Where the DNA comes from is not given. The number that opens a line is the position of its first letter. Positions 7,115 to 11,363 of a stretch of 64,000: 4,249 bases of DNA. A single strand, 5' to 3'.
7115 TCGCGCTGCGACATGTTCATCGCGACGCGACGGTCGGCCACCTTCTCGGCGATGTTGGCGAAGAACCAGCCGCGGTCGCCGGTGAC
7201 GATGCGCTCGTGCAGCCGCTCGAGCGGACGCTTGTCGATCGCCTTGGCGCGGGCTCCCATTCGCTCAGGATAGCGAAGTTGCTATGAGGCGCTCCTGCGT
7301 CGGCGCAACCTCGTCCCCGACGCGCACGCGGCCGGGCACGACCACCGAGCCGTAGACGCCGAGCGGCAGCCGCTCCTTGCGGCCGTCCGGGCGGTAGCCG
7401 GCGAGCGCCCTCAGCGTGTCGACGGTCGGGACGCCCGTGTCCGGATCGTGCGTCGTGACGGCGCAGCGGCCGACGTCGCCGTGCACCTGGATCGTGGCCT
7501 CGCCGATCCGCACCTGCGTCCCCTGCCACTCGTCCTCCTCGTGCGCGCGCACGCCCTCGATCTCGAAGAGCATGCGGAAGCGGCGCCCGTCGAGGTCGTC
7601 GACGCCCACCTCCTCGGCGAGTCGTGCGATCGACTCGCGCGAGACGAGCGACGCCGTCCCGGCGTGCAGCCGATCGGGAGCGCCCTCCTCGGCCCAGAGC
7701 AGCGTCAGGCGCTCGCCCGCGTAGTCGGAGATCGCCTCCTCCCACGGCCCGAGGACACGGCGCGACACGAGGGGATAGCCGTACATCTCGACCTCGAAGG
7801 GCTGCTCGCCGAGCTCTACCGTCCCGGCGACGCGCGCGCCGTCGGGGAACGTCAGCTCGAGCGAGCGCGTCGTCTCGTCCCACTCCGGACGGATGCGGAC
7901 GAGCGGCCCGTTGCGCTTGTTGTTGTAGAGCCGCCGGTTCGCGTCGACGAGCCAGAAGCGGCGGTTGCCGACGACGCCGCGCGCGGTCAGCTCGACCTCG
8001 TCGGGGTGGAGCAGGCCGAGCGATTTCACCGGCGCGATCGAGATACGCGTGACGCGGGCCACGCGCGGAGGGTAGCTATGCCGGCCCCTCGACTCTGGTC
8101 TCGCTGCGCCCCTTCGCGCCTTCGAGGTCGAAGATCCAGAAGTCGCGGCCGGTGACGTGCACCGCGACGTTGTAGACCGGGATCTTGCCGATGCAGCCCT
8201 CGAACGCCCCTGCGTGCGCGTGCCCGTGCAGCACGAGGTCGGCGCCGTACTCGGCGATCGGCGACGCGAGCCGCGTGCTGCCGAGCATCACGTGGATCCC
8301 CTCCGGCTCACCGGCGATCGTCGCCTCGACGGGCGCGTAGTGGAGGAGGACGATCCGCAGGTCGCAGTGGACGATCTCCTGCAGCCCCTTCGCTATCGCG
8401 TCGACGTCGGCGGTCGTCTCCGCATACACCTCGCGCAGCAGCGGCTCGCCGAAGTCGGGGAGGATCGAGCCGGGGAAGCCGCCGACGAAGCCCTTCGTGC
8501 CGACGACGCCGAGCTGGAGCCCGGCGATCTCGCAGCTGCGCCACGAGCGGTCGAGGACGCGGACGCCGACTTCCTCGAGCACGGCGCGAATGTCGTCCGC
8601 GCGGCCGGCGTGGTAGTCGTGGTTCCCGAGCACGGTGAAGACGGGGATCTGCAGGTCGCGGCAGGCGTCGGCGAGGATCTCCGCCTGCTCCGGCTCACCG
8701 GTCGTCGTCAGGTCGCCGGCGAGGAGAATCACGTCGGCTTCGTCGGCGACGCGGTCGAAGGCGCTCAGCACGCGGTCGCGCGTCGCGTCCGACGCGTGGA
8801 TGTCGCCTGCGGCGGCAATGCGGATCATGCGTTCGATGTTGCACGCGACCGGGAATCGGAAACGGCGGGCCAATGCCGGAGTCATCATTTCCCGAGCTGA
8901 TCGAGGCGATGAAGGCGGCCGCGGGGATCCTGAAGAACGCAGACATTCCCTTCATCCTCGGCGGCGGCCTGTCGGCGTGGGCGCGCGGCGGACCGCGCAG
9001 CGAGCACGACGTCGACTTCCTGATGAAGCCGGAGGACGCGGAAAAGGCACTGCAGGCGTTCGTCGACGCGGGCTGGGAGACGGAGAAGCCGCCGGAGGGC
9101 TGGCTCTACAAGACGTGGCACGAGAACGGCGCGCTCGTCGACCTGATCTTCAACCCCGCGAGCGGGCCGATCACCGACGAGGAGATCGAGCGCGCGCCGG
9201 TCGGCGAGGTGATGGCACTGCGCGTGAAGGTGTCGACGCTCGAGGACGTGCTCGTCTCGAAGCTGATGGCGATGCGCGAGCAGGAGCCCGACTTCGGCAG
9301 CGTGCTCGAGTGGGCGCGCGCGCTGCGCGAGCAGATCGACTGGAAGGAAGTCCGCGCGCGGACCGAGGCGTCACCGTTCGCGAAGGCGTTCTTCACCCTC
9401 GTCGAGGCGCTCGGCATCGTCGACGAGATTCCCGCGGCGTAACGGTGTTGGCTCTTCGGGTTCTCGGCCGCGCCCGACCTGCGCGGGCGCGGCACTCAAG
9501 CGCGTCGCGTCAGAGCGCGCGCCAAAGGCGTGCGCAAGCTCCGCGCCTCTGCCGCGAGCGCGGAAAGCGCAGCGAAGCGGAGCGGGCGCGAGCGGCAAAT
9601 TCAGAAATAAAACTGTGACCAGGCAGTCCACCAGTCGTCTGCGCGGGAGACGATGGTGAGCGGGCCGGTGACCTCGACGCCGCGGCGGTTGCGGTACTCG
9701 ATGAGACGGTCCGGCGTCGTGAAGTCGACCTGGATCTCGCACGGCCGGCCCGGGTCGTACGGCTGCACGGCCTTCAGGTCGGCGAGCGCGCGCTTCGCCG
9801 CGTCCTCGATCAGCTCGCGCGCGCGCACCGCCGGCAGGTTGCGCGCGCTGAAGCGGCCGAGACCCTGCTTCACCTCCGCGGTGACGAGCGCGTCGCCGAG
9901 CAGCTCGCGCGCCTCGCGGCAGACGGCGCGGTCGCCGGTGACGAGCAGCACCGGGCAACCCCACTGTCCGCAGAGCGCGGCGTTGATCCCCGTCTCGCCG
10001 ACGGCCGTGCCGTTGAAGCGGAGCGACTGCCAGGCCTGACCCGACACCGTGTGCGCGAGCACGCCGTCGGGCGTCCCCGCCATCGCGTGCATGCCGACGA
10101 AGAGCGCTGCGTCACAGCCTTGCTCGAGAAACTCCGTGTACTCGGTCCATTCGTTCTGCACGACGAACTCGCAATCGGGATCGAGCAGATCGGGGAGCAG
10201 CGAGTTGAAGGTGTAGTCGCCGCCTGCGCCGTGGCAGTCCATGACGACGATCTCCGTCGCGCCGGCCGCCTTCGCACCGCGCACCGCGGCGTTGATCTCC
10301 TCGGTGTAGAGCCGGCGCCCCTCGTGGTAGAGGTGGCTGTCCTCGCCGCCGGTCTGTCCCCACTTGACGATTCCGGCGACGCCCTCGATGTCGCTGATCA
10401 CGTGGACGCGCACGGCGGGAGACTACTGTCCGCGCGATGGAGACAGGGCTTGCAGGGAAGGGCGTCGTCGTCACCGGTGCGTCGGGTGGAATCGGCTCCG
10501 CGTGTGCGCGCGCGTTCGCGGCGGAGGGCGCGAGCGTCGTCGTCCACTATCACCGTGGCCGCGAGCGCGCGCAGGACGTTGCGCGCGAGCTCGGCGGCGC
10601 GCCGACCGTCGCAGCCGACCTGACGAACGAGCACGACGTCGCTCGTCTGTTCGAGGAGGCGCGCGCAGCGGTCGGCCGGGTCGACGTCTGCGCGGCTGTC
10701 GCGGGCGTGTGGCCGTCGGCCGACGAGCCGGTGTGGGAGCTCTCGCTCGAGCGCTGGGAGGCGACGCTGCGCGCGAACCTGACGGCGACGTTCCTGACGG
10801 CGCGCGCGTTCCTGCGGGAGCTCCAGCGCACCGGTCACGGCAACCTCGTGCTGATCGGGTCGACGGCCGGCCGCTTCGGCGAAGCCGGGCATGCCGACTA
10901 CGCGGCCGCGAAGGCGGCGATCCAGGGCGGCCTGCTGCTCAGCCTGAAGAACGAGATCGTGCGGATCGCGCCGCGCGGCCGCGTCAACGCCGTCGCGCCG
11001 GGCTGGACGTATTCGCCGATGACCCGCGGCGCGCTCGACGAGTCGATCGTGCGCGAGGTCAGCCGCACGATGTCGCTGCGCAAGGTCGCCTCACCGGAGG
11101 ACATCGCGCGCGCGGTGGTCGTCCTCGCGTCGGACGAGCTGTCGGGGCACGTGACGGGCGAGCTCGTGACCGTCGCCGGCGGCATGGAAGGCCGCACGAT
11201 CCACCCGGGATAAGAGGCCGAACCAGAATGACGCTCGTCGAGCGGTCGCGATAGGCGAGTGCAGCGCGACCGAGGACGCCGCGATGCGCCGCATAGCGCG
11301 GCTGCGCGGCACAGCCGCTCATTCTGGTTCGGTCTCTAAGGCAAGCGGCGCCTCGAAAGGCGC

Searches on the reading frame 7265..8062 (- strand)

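Call 65: search_protein_families(library=pfam, proteins=[window:7265-8062:-], max_evalue=0.00001)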
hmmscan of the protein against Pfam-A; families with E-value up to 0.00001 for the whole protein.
window:7265-8062:- (265 aa): 2 families
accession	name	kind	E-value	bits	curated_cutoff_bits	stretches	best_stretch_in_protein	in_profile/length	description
PF03473.23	MOSC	-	8e-16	58.6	22.7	1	138-252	13-119/120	MOSC domain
PF03476.21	MOSC_N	-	2.2e-09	37.6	25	1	1-83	1-83/119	MOSC N-terminal beta barrel domain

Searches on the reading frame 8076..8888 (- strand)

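Call 65: search_protein_families(library=pfam, proteins=[window:8076-8888:-], max_evalue=0.00001)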
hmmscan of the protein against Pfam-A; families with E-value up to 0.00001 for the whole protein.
window:8076-8888:- (270 aa): 2 families
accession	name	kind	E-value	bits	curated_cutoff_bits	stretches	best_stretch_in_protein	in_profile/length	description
PF00149.33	Metallophos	-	2.5e-17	64.4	21.5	1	22-226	1-190/191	Calcineurin-like phosphoesterase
PF12850.12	Metallophos_2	-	6e-07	30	27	1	23-226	2-118/154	Calcineurin-like phosphoesterase superfamily domain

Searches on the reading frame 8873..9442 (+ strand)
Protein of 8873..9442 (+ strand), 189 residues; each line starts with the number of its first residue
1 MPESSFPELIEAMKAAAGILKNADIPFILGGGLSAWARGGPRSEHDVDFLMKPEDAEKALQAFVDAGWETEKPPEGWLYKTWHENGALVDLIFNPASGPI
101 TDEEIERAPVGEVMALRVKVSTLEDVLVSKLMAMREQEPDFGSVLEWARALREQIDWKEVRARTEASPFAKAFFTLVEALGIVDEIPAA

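Call 65: search_protein_families(library=pfam, proteins=[window:8873-9442:+], max_evalue=0.00001)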
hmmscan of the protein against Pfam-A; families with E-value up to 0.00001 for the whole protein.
window:8873-9442:+ (189 aa): 2 families
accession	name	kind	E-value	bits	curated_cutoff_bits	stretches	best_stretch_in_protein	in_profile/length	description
PF14907.12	NTP_transf_5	-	1.1e-07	32.1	31.2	1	42-174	92-238/249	Uncharacterised nucleotidyltransferase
PF09970.15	DUF2204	-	4.1e-06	27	20.3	1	11-168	3-168/181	Nucleotidyl transferase of unknown function (DUF2204)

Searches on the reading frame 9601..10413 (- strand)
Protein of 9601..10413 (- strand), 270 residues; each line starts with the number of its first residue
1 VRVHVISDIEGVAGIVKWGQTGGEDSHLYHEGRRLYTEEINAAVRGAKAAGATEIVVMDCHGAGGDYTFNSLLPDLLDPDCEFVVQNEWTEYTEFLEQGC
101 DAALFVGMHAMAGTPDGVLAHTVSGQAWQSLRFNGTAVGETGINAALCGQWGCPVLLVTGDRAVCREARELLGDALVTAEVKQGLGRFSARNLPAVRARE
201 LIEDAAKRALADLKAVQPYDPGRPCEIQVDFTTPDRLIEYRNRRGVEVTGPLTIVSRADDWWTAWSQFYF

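Call 65: search_protein_families(library=pfam, proteins=[window:9601-10413:-], max_evalue=0.00001)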
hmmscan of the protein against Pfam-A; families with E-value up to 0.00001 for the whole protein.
window:9601-10413:- (270 aa): 1 family
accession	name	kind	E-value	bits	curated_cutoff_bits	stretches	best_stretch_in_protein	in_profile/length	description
PF04951.18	Peptidase_M55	-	9e-71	238.8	25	1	1-267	1-261/264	D-aminopeptidase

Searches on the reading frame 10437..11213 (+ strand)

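Call 65: search_protein_families(library=pfam, proteins=[window:10437-11213:+], max_evalue=0.00001)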
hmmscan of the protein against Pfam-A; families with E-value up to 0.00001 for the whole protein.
window:10437-11213:+ (258 aa): 4 families
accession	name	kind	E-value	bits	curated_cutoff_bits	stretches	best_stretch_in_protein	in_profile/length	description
PF13561.12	adh_short_C2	-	5.6e-46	157.5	27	1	14-250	1-235/236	Enoyl-(Acyl carrier protein) reductase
PF00106.31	adh_short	-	1.6e-40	139.2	26.6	1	9-198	2-189/195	short chain dehydrogenase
PF08659.16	KR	-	1.4e-14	54.9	22.6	1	10-162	3-156/180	KR domain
PF01370.27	Epimerase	-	1.7e-08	34.6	20.9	1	10-98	1-84/240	NAD dependent epimerase/dehydratase family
